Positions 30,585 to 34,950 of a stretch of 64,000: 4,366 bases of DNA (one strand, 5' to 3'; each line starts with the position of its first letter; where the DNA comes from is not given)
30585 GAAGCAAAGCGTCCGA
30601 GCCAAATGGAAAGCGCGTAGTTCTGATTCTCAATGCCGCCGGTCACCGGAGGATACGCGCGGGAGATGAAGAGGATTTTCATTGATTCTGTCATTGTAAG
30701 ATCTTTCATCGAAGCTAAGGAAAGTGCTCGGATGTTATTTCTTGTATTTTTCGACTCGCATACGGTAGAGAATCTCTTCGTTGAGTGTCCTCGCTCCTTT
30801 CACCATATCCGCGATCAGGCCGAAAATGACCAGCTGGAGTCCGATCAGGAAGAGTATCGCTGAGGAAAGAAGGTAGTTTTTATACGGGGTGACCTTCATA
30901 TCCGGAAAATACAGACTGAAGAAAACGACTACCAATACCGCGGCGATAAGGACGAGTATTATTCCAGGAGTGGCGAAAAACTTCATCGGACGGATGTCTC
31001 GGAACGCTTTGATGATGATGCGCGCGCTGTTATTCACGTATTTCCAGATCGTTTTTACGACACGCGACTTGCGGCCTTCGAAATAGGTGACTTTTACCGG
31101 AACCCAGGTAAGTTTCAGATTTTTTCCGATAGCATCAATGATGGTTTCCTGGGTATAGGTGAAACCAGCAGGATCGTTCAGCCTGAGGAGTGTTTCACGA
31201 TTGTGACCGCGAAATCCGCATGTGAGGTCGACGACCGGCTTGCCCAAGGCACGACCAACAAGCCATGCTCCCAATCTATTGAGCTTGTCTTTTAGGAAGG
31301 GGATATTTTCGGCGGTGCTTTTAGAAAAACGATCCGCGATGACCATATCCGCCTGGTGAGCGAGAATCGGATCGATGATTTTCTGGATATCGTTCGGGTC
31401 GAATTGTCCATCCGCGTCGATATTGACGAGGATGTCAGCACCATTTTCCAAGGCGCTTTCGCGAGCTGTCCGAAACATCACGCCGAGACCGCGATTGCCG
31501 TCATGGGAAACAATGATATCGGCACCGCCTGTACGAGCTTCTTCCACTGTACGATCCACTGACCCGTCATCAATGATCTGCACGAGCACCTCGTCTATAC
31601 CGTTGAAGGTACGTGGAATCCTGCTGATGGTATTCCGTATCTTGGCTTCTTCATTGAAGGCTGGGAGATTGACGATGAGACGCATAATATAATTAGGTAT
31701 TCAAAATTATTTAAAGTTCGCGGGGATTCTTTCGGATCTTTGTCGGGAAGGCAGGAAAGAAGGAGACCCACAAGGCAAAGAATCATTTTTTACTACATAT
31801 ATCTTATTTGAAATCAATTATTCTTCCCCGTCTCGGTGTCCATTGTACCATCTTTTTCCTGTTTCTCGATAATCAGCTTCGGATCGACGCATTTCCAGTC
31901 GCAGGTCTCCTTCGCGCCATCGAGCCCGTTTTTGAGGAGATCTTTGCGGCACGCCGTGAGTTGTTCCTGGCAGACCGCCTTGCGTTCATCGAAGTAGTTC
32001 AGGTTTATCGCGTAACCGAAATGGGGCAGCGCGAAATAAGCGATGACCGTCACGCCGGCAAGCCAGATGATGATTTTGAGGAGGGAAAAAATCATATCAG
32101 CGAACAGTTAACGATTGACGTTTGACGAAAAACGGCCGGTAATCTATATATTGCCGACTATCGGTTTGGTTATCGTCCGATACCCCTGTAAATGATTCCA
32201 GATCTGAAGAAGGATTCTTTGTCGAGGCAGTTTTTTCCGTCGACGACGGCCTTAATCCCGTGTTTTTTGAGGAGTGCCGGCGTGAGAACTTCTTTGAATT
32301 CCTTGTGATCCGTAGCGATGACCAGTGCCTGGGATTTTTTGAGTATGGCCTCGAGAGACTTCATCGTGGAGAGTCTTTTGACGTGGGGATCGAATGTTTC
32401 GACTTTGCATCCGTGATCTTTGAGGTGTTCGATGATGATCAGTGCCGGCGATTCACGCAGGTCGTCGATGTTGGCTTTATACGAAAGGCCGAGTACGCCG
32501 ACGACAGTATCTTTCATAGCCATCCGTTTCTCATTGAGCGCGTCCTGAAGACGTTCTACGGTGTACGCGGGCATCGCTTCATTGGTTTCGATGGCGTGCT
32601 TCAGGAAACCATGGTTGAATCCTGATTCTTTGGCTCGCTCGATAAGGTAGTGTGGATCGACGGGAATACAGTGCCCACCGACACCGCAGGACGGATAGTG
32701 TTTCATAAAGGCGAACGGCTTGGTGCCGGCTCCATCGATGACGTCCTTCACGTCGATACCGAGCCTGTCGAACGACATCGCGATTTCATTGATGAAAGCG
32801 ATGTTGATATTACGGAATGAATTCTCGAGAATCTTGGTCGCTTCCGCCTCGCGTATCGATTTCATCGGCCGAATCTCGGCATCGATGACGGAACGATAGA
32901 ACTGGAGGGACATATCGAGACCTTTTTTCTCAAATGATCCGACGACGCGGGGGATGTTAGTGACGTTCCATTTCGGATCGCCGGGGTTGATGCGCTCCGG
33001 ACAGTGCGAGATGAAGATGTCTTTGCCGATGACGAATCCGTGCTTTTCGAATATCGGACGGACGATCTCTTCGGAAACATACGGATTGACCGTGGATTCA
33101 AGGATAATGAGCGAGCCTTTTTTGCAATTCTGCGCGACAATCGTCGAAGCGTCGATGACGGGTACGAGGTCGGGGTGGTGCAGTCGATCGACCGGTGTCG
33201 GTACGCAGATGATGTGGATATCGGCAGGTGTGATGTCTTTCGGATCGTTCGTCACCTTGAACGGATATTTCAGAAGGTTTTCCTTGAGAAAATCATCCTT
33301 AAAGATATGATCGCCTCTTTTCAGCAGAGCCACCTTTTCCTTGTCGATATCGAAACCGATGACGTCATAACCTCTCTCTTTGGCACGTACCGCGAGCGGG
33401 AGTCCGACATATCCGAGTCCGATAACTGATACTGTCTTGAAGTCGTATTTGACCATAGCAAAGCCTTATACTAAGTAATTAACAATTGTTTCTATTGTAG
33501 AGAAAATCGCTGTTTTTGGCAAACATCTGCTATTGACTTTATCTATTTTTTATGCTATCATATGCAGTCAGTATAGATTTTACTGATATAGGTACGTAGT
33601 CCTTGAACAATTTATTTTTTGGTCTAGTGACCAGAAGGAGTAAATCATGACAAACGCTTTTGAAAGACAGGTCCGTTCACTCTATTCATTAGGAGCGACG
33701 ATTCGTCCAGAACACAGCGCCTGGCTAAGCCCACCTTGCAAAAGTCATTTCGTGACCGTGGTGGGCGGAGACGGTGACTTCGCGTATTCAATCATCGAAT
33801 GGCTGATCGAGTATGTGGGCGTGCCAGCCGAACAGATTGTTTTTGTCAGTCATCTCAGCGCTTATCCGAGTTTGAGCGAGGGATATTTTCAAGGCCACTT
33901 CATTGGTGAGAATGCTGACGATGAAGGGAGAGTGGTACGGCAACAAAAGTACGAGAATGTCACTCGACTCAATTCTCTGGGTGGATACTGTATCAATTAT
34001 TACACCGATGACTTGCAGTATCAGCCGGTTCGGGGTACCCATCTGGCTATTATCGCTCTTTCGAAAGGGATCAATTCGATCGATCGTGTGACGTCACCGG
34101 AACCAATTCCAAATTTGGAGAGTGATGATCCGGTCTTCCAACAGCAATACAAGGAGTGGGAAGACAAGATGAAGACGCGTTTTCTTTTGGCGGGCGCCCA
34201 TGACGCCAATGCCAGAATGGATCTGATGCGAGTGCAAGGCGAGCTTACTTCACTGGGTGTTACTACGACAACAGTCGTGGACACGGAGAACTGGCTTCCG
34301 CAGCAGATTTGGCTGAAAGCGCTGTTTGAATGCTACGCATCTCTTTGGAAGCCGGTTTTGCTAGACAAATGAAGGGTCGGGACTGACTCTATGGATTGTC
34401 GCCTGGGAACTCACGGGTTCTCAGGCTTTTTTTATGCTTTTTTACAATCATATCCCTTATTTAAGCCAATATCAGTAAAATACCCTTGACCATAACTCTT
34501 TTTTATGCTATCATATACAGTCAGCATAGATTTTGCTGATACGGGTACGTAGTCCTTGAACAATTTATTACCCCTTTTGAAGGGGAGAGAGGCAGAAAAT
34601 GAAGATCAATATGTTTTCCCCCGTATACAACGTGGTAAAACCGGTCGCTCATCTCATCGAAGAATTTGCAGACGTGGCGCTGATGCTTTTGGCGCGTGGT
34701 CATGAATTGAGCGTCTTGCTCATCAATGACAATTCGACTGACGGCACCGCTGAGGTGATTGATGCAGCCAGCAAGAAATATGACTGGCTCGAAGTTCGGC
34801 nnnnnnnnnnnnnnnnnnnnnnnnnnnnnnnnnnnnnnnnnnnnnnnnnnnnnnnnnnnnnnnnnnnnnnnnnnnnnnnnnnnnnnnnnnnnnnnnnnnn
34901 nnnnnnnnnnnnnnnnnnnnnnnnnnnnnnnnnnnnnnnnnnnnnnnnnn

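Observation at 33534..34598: Duplicated 75-bp promoter-plus-leader with a covarying hairpin in front of two adjacent genes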

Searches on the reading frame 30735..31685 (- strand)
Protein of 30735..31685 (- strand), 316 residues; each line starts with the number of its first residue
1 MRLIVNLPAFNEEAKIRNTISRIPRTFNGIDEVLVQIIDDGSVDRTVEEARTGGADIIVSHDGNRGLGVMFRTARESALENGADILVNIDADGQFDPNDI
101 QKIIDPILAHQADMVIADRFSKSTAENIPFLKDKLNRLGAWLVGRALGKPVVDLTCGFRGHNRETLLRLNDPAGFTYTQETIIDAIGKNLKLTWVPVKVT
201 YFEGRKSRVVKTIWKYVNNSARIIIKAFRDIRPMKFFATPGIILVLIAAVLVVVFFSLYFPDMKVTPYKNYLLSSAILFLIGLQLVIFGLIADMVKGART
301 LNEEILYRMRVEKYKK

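Call 12: search_protein_families(library=pfam, proteins=[window:30735-31685:-], max_evalue=0.01)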
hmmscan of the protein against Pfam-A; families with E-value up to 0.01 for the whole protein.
window:30735-31685:- (316 aa): 1 family
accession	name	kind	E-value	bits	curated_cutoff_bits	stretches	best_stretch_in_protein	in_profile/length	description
PF00535.33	Glycos_transf_2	-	4.2e-16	59.8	23.3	1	7-164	4-162/168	Glycosyl transferase family 2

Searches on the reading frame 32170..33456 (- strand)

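Call 12: search_protein_families(library=pfam, proteins=[window:32170-33456:-], max_evalue=0.01)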
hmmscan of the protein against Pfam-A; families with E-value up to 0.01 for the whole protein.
window:32170-33456:- (428 aa): 9 families
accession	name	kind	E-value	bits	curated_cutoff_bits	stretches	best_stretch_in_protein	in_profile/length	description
PF03721.20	UDPG_MGDP_dh_N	-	1.3e-35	123.2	27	1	8-178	2-178/187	UDP-glucose/GDP-mannose dehydrogenase family, NAD binding domain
PF00984.24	UDPG_MGDP_dh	-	7.8e-30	103.3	25.4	1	202-293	1-93/94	UDP-glucose/GDP-mannose dehydrogenase family, central domain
PF03720.21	UDPG_MGDP_dh_C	-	3.4e-24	85.6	30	1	320-413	1-103/103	UDP-glucose/GDP-mannose dehydrogenase family, UDP binding domain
PF03446.21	NAD_binding_2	-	1.9e-09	38.1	21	1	9-138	2-110/161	NAD binding domain of 6-phosphogluconate dehydrogenase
PF02558.23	ApbA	-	0.00013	22.1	22.2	1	10-107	2-96/150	Ketopantoate reductase PanE/ApbA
PF02826.25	2-Hacid_dh_C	-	0.0003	20.7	25.1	0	7-43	37-73/178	D-isomer specific 2-hydroxyacid dehydrogenase, NAD binding domain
PF01210.29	NAD_Gly3P_dh_N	-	0.00039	20.9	23.1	0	9-114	2-105/158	NAD-dependent glycerol-3-phosphate dehydrogenase N-terminus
PF02254.24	TrkA_N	-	0.00086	20.1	23.8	0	10-63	2-56/116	TrkA-N domain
PF00107.32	ADH_zinc_N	-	0.00091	19.6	31.8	0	17-47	2-32/129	Zinc-binding dehydrogenase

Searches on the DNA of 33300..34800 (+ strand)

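Call 8: search_rna_families(source=window, start=33300, end=34800, threshold=evalue, max_evalue=10, show_alignments=2)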
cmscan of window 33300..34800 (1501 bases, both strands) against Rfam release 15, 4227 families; matches with E-value up to 10: 3.
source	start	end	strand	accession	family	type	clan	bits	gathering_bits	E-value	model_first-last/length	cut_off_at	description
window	34525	34651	+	RF04315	manA-II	Cis-reg;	-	16.3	100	9.7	1-147/147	no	manA_II ncRNA motif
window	33760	33866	+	RF00752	mir-14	Gene; miRNA;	-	15.8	53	5.3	1-63/63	no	mir-14 microRNA precursor family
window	34311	34342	+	RF01903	mir-500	Gene; miRNA;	-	15.2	78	4.4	28-59/84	no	mir-500 microRNA precursor family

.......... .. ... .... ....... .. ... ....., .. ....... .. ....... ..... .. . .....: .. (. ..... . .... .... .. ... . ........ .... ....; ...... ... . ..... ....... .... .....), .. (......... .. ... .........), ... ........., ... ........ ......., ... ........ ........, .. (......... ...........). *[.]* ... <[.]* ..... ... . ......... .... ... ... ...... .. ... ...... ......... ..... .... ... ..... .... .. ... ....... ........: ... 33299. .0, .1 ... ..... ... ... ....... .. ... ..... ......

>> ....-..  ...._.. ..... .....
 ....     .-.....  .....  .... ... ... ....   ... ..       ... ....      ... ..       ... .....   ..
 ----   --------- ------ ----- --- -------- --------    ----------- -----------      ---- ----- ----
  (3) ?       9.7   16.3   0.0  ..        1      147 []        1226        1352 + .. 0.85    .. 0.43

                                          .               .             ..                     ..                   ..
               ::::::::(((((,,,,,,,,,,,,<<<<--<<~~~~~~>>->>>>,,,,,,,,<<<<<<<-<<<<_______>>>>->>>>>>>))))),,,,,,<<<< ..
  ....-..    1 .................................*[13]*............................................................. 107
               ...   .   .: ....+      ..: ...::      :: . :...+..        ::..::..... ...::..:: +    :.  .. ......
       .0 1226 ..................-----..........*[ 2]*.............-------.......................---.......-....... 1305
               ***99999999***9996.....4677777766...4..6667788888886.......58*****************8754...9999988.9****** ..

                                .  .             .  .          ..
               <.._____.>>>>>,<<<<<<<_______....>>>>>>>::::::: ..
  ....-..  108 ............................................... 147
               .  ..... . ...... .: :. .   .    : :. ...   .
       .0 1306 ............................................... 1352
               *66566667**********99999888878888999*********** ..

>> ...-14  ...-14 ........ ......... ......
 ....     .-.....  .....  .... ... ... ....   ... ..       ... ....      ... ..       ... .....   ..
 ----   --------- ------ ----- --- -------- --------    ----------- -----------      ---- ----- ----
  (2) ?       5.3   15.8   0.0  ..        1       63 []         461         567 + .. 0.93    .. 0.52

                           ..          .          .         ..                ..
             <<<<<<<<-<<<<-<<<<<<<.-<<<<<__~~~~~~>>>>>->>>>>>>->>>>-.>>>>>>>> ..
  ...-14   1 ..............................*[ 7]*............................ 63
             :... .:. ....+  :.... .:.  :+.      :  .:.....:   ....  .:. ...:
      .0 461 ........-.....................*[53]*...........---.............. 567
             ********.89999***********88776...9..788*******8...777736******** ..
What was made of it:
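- On Any described RNA family (Rfam 15): At E up to 10 there are only chance hits: manA-II at 16 bits against a cut-off of 100, and two miRNA models (call 8).
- On FourU RNA thermometer: No Rfam match (call 8).
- FourU is in Rfam, and no match was found at E up to 10 (call 8).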

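Call 87: build_rna_model(alignment_id=A5, structure=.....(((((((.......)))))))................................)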
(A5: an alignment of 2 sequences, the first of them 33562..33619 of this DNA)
Model R1 built from alignment A5 (2 sequences, 58 columns); structure: as given.
model positions 58; base pairs 7; branch points 0; effective number of sequences 2; information 0.919 bits per position. Calibrated on 0.2 Mb of random sequence (short: E-values are rough).
structure used (alignment columns):
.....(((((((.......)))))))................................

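Call 88: search_with_rna_model(model_id=R1, sources=[window, L004, L005, L007, L009, L014, L015, L016, L017, L018, L019, L020, L021, L022, L024, L025, L026, L027, L028], max_evalue=10, make_alignment=true)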
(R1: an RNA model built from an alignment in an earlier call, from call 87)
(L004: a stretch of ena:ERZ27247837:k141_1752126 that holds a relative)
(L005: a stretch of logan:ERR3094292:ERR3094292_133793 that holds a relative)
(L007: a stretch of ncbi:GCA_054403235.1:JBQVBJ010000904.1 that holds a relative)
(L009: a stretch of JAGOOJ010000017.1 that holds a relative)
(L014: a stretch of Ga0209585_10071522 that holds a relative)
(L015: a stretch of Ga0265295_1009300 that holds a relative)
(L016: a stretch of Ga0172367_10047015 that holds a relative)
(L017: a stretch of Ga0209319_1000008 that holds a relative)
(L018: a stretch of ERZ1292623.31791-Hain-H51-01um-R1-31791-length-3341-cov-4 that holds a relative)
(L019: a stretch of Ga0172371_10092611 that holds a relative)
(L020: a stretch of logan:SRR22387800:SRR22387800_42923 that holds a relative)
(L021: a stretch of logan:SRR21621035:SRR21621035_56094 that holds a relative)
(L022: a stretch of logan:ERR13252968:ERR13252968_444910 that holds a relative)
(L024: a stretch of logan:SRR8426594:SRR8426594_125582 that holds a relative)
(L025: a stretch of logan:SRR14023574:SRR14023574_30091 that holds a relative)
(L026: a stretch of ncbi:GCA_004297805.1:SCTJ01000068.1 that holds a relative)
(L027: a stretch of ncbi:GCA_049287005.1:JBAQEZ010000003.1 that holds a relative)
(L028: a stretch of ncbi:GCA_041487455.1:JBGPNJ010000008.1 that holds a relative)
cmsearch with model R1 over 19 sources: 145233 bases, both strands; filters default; matches with E-value up to 10: 10.
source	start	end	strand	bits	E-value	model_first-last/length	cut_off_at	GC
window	33562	33619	+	89.5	1.7e-20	1-58/58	no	0.29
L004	2916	2973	+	89.5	1.7e-20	1-58/58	no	0.29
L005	54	111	+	89.5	1.7e-20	1-58/58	no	0.29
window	34515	34572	+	89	2.2e-20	1-58/58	no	0.38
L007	1755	1806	+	26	0.0015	1-58/58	no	0.48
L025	2423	2474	+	17.3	0.3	1-58/58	no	0.4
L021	1601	1652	+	17.3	0.31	1-58/58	no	0.52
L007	810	860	+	16.1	0.63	1-58/58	no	0.33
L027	2434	2473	+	16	0.67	1-58/58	no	0.3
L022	2412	2474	+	12.8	4.7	1-58/58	no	0.38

Alignment A6: 10 matches aligned to the model, 94 columns, each read 5' to 3' on its own strand. Consensus structure (alignment columns), stored with it:
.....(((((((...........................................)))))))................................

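Call 90: build_rna_model(alignment_id=A6)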
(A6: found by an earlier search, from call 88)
Model R2 built from alignment A6 (10 sequences, 94 columns); structure: stored with the alignment.
model positions 56; base pairs 7; branch points 0; effective number of sequences 6.37; information 0.994 bits per position. Calibrated on 0.2 Mb of random sequence (short: E-values are rough).
structure used (alignment columns):
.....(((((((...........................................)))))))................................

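Call 91: search_with_rna_model(model_id=R2, sources=[window, L004, L005, L007, L009, L014, L015, L016, L017, L018, L019, L020, L021, L022, L024, L025, L026, L027, L028], max_evalue=10, make_alignment=true, show_alignments=0)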
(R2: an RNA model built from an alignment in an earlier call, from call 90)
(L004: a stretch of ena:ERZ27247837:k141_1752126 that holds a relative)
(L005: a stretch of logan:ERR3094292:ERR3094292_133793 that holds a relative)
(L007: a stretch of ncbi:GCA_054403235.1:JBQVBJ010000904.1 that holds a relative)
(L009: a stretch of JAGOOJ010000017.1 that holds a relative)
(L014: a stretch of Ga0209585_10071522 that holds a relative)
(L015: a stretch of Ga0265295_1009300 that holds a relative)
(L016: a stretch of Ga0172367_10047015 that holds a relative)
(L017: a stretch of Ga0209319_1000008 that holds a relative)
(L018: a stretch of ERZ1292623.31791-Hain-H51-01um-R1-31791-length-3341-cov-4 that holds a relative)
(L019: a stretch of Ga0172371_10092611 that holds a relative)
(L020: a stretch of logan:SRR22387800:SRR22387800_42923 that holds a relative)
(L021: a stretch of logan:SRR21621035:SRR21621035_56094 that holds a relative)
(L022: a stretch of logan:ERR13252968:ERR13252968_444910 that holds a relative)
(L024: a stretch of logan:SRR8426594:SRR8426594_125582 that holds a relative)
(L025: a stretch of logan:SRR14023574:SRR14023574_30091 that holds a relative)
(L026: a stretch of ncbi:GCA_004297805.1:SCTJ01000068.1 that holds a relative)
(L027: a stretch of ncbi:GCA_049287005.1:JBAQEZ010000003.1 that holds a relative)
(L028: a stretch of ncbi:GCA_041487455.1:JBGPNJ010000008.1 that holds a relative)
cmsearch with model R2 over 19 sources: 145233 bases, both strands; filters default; matches with E-value up to 10: 14.
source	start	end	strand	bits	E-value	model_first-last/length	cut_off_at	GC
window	33562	33619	+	76.9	1.9e-19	1-56/56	no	0.29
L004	2916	2973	+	76.9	1.9e-19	1-56/56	no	0.29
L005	54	111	+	76.9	1.9e-19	1-56/56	no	0.29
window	34515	34572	+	76.2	3.2e-19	1-56/56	no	0.38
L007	1755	1806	+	55.2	6.1e-13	1-56/56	no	0.48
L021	1601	1652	+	52.5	4e-12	1-56/56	no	0.52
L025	2423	2474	+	45.2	5.9e-10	1-56/56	no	0.4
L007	810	860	+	43.9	1.5e-09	1-56/56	no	0.33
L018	1704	1747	+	24.2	0.0011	1-56/56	no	0.34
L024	569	620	+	23.1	0.0024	1-56/56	no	0.5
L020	2456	2544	+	22.3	0.0042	1-56/56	no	0.31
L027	2425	2473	+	21.8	0.0058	1-56/56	no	0.35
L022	2420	2474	+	21.1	0.0097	1-56/56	no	0.4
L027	3410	3456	-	13.4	1.9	1-56/56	no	0.28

Alignment A7: 14 matches aligned to the model, 107 columns, each read 5' to 3' on its own strand. Consensus structure (alignment columns), stored with it:
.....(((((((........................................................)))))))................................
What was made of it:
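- On Dispersed repeat or regulon motif: In 18 related loci all hits are GT2 or ORFan leaders, except one weak hit at E 1.9 (call 91).
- Across 145 kb of related loci every hit is a GT2 or ORFan leader, except one weak hit (L027 3410-3456, minus strand, E 1.9) that I read as noise (call 91). The element is restricted to this one locus (call 91).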
